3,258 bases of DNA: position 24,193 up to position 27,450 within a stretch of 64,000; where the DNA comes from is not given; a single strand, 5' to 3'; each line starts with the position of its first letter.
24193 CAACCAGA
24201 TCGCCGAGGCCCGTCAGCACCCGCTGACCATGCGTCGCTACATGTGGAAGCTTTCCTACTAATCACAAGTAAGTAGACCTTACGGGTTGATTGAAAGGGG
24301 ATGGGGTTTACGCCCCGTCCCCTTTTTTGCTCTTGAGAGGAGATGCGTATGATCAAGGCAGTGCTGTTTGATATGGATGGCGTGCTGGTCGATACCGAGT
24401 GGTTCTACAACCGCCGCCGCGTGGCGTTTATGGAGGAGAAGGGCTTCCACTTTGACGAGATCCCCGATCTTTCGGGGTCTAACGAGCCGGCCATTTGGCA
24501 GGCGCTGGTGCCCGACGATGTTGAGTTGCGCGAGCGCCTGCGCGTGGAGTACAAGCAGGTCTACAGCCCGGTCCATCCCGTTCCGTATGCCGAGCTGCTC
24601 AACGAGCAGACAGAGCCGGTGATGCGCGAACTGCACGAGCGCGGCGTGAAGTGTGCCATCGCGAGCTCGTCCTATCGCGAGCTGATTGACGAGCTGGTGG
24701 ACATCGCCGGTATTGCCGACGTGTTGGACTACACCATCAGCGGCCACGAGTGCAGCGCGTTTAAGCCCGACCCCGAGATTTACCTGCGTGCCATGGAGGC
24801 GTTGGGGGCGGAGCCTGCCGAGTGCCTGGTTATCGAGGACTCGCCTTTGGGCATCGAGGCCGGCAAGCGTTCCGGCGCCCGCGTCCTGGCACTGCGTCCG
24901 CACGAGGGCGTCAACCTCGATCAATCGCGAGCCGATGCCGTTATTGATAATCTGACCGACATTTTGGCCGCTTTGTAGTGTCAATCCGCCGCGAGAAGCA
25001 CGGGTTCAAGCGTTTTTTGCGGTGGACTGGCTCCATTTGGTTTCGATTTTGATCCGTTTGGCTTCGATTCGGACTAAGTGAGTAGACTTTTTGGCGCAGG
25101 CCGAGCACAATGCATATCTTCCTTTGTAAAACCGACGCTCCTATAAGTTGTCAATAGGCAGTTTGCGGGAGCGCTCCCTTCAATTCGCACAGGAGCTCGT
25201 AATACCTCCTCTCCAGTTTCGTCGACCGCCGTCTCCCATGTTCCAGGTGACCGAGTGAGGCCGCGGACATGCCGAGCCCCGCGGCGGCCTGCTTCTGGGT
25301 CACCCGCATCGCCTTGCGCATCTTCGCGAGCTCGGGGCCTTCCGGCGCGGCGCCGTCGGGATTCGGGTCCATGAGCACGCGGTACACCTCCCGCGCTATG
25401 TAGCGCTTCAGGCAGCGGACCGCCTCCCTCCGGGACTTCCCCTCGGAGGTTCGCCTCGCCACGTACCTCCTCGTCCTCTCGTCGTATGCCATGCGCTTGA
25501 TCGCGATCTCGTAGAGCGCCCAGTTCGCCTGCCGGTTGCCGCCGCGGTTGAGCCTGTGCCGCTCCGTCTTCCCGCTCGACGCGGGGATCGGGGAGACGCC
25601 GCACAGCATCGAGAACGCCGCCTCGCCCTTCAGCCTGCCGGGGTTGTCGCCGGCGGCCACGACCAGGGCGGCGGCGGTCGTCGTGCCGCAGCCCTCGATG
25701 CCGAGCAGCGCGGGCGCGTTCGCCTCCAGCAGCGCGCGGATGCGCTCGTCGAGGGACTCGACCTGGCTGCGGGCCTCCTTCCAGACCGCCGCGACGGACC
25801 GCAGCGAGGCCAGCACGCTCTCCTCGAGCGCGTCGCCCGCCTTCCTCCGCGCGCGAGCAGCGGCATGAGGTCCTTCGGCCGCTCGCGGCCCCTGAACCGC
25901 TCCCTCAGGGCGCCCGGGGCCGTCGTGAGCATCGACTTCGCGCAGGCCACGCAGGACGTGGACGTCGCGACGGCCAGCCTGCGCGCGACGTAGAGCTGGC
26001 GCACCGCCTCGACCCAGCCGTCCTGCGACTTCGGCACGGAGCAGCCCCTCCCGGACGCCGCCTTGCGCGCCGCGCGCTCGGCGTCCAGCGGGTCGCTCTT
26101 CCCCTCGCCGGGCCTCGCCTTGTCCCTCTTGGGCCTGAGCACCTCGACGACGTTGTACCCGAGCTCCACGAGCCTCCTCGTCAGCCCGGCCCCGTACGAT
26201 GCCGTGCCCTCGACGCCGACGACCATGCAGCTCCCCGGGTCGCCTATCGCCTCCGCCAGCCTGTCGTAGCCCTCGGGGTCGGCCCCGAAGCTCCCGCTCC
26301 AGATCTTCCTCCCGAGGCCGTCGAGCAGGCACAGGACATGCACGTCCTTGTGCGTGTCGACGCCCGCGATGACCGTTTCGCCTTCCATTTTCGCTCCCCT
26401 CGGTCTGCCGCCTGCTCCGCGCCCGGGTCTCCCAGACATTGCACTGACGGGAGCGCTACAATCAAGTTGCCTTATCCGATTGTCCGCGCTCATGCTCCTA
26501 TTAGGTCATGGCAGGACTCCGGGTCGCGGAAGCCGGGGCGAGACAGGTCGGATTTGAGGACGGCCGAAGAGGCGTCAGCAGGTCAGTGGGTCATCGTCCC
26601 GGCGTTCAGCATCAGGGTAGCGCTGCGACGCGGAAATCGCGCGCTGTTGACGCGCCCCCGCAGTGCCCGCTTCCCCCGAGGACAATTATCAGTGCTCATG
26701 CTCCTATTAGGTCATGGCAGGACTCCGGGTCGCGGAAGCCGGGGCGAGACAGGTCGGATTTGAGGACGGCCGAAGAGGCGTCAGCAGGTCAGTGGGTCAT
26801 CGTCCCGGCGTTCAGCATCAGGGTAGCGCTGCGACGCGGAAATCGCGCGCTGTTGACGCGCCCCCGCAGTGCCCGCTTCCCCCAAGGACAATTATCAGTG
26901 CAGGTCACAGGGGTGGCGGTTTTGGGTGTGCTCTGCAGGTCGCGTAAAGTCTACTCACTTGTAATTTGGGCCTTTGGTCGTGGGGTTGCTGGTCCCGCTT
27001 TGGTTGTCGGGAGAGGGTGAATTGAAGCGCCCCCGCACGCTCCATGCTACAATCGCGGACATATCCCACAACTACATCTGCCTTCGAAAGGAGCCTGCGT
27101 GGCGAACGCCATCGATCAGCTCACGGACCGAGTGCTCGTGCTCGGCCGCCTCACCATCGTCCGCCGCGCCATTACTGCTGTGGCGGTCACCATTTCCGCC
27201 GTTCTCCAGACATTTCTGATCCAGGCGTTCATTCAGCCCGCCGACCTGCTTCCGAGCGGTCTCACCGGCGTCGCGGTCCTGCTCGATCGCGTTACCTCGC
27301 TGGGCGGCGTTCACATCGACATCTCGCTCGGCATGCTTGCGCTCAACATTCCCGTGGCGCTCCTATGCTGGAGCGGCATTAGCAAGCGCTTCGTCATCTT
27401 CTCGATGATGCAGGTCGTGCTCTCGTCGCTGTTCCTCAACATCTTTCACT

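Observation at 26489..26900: Tandem 2 x 206-bp duplication of the IS110 5' non-coding end (the bridge-RNA-encoding region in this family), with embedded target-like and end-like strings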

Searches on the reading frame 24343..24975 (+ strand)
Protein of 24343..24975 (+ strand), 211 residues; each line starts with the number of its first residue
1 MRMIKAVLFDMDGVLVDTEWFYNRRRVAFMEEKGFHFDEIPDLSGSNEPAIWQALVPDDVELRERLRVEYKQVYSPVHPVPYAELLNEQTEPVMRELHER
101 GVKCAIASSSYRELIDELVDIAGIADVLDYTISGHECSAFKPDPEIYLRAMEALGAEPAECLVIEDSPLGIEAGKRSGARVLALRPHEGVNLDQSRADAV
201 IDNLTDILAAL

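Call 70: find_encoding_contigs(protein=window:24343-24975:+, flank=2500, max_places=10)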
Protein window:24343-24975:+ (211 aa): no gene with exactly this product is on record in the collection.

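Call 71: find_homologous_proteins(query=window:24343-24975:+, max_evalue=1e-60)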
Query window:24343-24975:+ (211 aa): 209 proteins with E <= 1e-60 among 8000 candidates; the best 120 are listed.
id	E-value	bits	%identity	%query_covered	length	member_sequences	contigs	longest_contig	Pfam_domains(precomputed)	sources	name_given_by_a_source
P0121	3.8e-127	440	98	96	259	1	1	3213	PF13419.13,PF00702.33,PF13242.13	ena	-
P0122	6.6e-125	433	94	99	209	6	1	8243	PF13419.13,PF00702.33,PF13242.13,PF12710.14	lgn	-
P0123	1.9e-123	428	92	99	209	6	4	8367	PF13419.13,PF00702.33,PF13242.13,PF12710.14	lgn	-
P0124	7.0e-120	416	93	99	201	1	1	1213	PF13419.13,PF00702.33,PF13242.13,PF12710.14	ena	-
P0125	4.7e-119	414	89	99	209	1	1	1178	PF13419.13,PF00702.33,PF12710.14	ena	-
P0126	1.5e-118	412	89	99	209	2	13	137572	PF13419.13,PF00702.33,PF13242.13,PF12710.14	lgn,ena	-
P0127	2.2e-118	411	88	100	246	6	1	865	PF13419.13,PF00702.33,PF13242.13,PF12710.14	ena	-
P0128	3.5e-118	411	89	99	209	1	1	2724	PF13419.13,PF00702.33,PF13242.13,PF12710.14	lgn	-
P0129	6.0e-118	410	91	99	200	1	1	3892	PF13419.13,PF00702.33,PF13242.13,PF12710.14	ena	-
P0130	8.9e-118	409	89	99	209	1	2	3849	PF13419.13,PF00702.33,PF13242.13,PF12710.14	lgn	-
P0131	1.4e-117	409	88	99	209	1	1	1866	PF13419.13,PF00702.33,PF13242.13,PF12710.14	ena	-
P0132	1.8e-117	408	89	99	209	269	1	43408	PF13419.13,PF00702.33,PF13242.13,PF12710.14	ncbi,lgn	-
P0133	7.9e-117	406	88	99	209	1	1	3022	PF13419.13,PF00702.33,PF13242.13,PF12710.14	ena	-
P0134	1.3e-116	406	88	99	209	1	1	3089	PF13419.13,PF00702.33,PF13242.13,PF12710.14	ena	-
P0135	1.6e-116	405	88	99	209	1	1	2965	PF13419.13,PF00702.33,PF12710.14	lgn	-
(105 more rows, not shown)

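Call 72: find_encoding_contigs(protein=P0126, flank=2500, max_places=10)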
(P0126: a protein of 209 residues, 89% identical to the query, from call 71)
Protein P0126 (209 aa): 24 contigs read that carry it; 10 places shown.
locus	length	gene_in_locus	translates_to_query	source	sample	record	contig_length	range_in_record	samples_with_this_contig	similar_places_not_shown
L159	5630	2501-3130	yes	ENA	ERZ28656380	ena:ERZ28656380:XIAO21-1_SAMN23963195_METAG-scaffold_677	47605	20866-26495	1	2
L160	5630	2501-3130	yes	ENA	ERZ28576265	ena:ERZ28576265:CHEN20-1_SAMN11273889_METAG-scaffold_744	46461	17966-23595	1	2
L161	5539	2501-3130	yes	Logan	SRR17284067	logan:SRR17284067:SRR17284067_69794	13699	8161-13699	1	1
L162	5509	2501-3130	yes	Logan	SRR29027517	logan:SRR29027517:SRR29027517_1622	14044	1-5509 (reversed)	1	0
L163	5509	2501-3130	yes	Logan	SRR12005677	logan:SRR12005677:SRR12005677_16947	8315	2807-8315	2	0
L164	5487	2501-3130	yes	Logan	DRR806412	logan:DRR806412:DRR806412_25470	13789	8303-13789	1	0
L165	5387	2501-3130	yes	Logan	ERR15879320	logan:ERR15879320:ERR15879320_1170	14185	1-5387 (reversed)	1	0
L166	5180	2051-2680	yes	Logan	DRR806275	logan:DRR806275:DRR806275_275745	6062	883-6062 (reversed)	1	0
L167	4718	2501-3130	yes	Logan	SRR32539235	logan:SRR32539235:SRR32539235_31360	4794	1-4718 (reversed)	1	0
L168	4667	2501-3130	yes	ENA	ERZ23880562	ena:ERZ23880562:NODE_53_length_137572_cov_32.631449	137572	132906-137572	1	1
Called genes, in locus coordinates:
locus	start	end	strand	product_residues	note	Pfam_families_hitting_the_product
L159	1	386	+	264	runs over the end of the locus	PF03609:EII-Sor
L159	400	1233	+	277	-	PF03613:EIID-AGA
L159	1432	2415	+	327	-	PF01380:SIS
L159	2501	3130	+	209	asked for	PF00702:Hydrolase, PF12710:HAD (weak), PF13419:HAD_2, PF13242:Hydrolase_like (weak)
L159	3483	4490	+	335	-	PF02588:YitT_membrane, PF10035:DUF2179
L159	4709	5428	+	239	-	PF00392:GntR, PF07702:UTRA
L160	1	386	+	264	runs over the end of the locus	PF03609:EII-Sor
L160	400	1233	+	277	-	PF03613:EIID-AGA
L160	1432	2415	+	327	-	PF01380:SIS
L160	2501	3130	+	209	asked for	PF00702:Hydrolase, PF12710:HAD (weak), PF13419:HAD_2, PF13242:Hydrolase_like (weak)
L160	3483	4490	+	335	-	PF02588:YitT_membrane, PF10035:DUF2179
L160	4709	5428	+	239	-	PF00392:GntR, PF07702:UTRA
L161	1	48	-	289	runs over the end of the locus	PF01261:AP_endonuc_2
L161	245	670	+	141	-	PF03610:EIIA-man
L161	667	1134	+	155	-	PF03830:PTSIIB_sorb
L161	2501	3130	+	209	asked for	PF00702:Hydrolase, PF12710:HAD (weak), PF13419:HAD_2, PF13242:Hydrolase_like (weak)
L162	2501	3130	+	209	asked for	PF00702:Hydrolase, PF12710:HAD (weak), PF13419:HAD_2, PF13242:Hydrolase_like (weak)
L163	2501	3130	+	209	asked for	PF00702:Hydrolase, PF12710:HAD (weak), PF13419:HAD_2, PF13242:Hydrolase_like (weak)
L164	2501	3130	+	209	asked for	PF00702:Hydrolase, PF12710:HAD (weak), PF13419:HAD_2, PF13242:Hydrolase_like (weak)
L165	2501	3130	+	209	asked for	PF00702:Hydrolase, PF12710:HAD (weak), PF13419:HAD_2, PF13242:Hydrolase_like (weak)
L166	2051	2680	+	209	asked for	PF00702:Hydrolase, PF12710:HAD (weak), PF13419:HAD_2, PF13242:Hydrolase_like (weak)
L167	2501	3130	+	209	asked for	PF00702:Hydrolase, PF12710:HAD (weak), PF13419:HAD_2, PF13242:Hydrolase_like (weak)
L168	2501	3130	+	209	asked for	PF00702:Hydrolase, PF12710:HAD (weak), PF13419:HAD_2, PF13242:Hydrolase_like (weak)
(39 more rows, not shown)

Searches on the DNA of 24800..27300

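Call 4: search_rna_families(source=window, start=24800, end=27300, threshold=evalue, max_evalue=10, show_alignments=3)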
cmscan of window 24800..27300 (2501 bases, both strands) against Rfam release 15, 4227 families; matches with E-value up to 10: 4.
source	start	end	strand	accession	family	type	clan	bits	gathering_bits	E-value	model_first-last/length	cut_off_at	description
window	24871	24913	+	RF00829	mir-149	Gene; miRNA;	-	21.1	79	2.8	1-86/86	no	mir-149 microRNA precursor family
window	26573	26616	-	RF01149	sR10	Gene; snRNA; snoRNA; CD-box;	-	17.5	45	0.22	1-54/54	no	Small nucleolar RNA sR10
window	26779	26822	-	RF01149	sR10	Gene; snRNA; snoRNA; CD-box;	-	17.5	45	0.22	1-54/54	no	Small nucleolar RNA sR10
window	25229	25343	+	RF02501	Atu_C7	Gene; sRNA;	-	12.7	45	6.2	44-157/157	no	Rhizobiales sRNA Atu_C7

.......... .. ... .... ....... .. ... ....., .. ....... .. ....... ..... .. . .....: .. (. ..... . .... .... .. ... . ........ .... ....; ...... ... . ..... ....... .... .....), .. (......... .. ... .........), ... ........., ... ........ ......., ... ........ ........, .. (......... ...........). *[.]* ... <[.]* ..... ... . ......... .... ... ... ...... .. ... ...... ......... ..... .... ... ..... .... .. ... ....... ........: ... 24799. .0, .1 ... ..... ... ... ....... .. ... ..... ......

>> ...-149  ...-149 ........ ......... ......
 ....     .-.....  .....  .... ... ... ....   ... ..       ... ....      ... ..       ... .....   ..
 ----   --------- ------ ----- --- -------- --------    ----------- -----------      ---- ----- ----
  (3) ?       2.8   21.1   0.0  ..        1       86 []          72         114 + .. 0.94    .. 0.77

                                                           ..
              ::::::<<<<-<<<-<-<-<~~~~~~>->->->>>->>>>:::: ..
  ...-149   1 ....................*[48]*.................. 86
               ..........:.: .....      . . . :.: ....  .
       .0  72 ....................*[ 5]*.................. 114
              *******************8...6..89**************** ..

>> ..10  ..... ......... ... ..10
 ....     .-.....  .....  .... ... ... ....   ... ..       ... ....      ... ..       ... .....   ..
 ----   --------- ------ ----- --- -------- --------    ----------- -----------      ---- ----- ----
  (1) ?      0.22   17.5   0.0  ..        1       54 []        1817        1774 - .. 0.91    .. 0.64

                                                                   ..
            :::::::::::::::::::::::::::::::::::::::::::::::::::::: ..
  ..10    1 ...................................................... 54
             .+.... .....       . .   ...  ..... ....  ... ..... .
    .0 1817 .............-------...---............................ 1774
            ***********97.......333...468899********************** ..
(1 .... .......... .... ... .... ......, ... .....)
